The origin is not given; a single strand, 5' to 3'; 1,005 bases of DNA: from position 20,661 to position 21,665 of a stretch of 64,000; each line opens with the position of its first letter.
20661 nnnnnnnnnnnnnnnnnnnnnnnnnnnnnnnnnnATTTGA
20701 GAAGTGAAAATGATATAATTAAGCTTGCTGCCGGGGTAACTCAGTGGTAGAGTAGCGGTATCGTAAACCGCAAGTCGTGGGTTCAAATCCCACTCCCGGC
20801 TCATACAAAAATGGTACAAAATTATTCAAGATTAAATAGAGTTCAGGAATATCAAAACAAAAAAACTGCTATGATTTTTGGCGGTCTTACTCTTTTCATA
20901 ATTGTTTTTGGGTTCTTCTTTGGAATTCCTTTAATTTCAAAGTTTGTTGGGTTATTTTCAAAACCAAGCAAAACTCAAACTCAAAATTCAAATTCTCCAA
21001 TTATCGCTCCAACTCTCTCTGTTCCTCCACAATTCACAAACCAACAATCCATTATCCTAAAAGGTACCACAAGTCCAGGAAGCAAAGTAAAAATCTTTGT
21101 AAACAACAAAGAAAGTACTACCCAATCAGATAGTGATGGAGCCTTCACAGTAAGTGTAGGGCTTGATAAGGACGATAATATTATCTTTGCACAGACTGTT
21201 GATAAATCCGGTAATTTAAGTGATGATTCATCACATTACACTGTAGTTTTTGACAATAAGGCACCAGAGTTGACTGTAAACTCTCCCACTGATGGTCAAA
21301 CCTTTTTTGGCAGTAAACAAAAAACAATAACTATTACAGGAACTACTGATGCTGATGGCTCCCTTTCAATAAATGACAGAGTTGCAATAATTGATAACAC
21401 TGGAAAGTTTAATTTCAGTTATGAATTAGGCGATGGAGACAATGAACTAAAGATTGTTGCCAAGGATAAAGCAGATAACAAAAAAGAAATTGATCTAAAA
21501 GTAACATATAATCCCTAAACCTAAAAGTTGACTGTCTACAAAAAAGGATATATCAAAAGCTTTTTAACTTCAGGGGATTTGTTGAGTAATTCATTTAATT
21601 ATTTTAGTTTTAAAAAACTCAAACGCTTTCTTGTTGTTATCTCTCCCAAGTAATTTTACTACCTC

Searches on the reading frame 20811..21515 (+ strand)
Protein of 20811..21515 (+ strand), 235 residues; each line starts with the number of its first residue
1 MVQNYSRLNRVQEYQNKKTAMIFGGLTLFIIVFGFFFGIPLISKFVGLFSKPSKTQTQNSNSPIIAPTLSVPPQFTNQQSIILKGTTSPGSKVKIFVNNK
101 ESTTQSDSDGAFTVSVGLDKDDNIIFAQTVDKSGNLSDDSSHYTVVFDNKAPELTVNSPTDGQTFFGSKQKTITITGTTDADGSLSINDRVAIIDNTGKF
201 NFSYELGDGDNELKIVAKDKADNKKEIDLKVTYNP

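Call 102: search_protein_families(library=pfam, proteins=[window:20811-21515:+], max_evalue=0.001)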
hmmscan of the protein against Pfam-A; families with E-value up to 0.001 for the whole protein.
window:20811-21515:+ (235 aa): 4 families
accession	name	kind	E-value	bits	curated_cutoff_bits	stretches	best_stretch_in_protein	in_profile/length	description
PF09136.16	Glucodextran_B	-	7.6e-18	64.7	27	2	152-233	1-81/83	Glucodextranase, domain B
PF17936.7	Big_6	-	5.7e-09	36.5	27.6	1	77-140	11-77/83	Bacterial Ig domain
PF19077.6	Big_13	-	3.7e-06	27.8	27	0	74-148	22-101/102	Bacterial Ig-like domain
PF17957.7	Big_7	-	0.00047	21.2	24.1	0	152-199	1-43/70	Bacterial Ig domain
